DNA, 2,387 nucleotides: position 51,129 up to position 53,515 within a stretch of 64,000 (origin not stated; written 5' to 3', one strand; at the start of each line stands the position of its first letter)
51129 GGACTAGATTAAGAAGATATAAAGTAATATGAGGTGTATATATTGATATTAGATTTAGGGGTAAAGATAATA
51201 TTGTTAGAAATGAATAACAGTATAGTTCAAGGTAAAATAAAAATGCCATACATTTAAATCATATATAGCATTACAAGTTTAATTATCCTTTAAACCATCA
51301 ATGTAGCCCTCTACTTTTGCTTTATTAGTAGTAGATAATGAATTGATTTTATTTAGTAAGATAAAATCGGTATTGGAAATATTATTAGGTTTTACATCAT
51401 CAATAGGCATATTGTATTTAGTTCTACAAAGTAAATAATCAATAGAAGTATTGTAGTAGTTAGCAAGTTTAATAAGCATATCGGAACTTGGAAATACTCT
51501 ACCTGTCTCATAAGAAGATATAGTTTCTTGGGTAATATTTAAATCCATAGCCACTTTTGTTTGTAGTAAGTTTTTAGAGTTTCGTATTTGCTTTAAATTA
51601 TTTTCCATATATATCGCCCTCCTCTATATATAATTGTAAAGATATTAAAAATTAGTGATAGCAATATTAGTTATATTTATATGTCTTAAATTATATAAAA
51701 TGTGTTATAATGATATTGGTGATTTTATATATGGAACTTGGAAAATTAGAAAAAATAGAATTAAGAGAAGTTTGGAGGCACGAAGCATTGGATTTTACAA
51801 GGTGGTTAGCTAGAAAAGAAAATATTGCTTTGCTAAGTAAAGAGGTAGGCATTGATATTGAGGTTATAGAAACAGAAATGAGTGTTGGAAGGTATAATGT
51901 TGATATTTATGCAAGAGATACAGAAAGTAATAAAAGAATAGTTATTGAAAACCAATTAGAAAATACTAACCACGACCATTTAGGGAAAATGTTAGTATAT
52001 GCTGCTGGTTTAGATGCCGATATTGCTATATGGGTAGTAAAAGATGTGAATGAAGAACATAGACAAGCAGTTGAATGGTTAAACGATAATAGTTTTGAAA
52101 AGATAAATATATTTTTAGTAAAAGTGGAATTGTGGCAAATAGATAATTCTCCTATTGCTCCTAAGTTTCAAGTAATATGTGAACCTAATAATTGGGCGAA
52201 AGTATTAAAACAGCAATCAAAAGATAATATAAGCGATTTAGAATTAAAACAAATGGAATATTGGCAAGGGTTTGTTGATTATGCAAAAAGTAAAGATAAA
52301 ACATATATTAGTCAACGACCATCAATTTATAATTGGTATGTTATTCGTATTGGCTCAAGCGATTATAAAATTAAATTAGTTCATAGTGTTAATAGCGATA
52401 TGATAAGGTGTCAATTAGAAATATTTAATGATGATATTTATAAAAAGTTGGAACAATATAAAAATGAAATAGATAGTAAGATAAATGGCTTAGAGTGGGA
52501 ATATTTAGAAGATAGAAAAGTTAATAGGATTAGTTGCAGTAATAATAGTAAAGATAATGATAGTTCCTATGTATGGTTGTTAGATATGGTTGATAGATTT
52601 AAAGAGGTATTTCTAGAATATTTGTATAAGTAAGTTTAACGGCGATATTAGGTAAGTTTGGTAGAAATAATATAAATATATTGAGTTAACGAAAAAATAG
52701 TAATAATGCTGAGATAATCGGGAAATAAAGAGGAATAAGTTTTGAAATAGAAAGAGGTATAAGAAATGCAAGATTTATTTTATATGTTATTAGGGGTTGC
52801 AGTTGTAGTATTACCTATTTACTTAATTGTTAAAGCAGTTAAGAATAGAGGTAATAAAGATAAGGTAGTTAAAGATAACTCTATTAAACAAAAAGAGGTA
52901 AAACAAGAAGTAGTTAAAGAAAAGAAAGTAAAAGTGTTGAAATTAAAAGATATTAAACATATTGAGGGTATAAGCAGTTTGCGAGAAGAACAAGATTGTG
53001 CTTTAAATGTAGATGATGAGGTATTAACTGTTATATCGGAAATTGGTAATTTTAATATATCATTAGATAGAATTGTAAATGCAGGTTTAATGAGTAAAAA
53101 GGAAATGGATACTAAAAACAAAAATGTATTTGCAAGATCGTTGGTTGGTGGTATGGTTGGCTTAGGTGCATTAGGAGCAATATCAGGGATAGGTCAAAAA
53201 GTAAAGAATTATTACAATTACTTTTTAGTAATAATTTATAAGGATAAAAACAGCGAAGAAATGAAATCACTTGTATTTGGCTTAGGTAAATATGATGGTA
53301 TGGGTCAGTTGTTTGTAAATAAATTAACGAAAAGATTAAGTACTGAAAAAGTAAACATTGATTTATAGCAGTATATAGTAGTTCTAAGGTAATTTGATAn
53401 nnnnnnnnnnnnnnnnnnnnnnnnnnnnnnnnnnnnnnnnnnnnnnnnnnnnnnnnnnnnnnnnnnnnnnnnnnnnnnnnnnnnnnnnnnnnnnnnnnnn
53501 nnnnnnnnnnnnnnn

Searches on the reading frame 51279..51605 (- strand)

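Call 81: search_protein_families(library=phrogs, proteins=[window:51279-51605:-], max_evalue=0.001)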
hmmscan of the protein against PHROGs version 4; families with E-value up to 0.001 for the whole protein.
window:51279-51605:- (108 aa): 18 families
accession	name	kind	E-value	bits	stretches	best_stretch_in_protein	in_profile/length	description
phrog_8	-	transcription regulation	1.1e-21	78.7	1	2-82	79-155/346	transcriptional regulator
phrog_2967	-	transcription regulation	1.9e-12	48.2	1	2-78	13-78/225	transcriptional regulator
phrog_4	-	transcription regulation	4.7e-12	46.6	1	2-66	139-199/400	transcriptional repressor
phrog_3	-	transcription regulation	1.5e-11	45.7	1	2-73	91-163/430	transcriptional repressor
phrog_2439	-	transcription regulation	1.3e-10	41.7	1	2-63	10-71/367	transcriptional regulator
phrog_4836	-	transcription regulation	1e-08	36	1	2-65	78-141/194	CII-like regulator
phrog_2328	-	transcription regulation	1e-05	26.3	1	5-63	21-79/128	transcriptional repressor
phrog_1994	-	DNA, RNA and nucleotide metabolism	2.8e-05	25.1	1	2-63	2-63/170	DNA binding protein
phrog_7241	-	transcription regulation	3.8e-05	24.7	1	2-59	64-121/122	transcriptional regulator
phrog_1124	-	transcription regulation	4.3e-05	24.1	1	2-54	11-62/177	transcriptional regulator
phrog_2104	-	unknown function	5.6e-05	24.3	1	2-47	42-87/103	-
phrog_3037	-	transcription regulation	7.2e-05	23.7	1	17-90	33-111/189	transcriptional repressor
phrog_638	-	transcription regulation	0.0001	23.2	1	15-49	20-54/145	transcriptional regulator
phrog_7396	-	unknown function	0.00023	21.9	1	3-61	19-80/227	-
phrog_7950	-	transcription regulation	0.0004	21.4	1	2-35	10-43/68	transcriptional repressor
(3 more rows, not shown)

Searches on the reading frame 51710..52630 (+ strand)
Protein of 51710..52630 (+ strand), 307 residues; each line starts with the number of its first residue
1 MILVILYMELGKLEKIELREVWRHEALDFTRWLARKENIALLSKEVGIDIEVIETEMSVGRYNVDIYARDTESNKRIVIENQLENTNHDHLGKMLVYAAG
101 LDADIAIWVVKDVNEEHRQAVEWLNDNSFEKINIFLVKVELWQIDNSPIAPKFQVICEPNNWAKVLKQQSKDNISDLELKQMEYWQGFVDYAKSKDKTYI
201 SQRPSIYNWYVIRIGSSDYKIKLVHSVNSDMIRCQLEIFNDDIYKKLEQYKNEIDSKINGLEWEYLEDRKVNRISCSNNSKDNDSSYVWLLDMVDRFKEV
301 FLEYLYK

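Call 27: search_protein_families(library=ncbifam, proteins=[window:51710-52630:+], max_evalue=0.01)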
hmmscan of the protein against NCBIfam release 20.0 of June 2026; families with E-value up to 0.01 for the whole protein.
window:51710-52630:+ (307 aa): 0 families

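Call 59: search_protein_families(library=padloc, proteins=[window:51710-52630:+], max_evalue=0.01)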
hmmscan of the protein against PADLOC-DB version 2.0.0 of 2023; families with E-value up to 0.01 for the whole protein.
window:51710-52630:+ (307 aa): 3 families
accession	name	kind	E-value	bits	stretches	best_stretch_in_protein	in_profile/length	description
PDLC04911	PDC-S11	-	2.1e-102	340.7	1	8-305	3-312/318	-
PDLC04912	PDC-S11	-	4.4e-96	319.7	1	9-304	4-309/313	-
PDLC04914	PDC-S11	-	2.1e-76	255.1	1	9-285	4-288/314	-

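Call 72: search_protein_families(library=pfam, proteins=[window:51710-52630:+], max_evalue=0.01)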
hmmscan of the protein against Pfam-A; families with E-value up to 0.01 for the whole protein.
window:51710-52630:+ (307 aa): 1 family
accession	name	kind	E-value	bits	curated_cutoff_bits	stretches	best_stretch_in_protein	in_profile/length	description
PF14088.11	DUF4268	-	4.4e-20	72.6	27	1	181-304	2-139/140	Domain of unknown function (DUF4268)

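Call 81: search_protein_families(library=phrogs, proteins=[window:51710-52630:+], max_evalue=0.001)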
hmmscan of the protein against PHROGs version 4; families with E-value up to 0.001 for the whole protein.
window:51710-52630:+ (307 aa): 1 family
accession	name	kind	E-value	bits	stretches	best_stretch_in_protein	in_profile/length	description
phrog_27742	-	unknown function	7.4e-39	134.8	1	15-305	4-272/272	-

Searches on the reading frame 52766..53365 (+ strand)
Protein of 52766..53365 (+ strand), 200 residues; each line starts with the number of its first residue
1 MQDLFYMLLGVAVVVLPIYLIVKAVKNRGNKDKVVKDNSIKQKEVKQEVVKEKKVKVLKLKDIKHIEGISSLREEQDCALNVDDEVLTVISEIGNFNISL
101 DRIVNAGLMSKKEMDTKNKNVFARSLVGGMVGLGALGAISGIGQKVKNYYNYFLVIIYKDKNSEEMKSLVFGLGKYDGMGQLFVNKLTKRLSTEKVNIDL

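Call 27: search_protein_families(library=ncbifam, proteins=[window:52766-53365:+], max_evalue=0.01)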
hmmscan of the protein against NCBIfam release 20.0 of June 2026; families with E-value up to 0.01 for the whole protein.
window:52766-53365:+ (200 aa): 1 family
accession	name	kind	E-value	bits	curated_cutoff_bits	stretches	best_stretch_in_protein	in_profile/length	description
NF045939.1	MHJ_0274_fam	hypoth_equivalog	0.0046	16.7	80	1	5-58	3-55/165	MHJ_0274 family protein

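Call 59: search_protein_families(library=padloc, proteins=[window:52766-53365:+], max_evalue=0.01)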
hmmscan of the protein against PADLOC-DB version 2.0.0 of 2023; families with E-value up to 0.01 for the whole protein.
window:52766-53365:+ (200 aa): 0 families

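Call 72: search_protein_families(library=pfam, proteins=[window:52766-53365:+], max_evalue=0.01)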
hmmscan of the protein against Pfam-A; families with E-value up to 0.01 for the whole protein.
window:52766-53365:+ (200 aa): 0 families

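Call 81: search_protein_families(library=phrogs, proteins=[window:52766-53365:+], max_evalue=0.001)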
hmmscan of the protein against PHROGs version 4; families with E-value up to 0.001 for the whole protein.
window:52766-53365:+ (200 aa): 2 families
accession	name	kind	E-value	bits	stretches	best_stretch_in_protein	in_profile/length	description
phrog_17658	-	unknown function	1.1e-15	59.1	1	56-194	6-159/176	-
phrog_20110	-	unknown function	4.5e-11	43.8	1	46-192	29-175/186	-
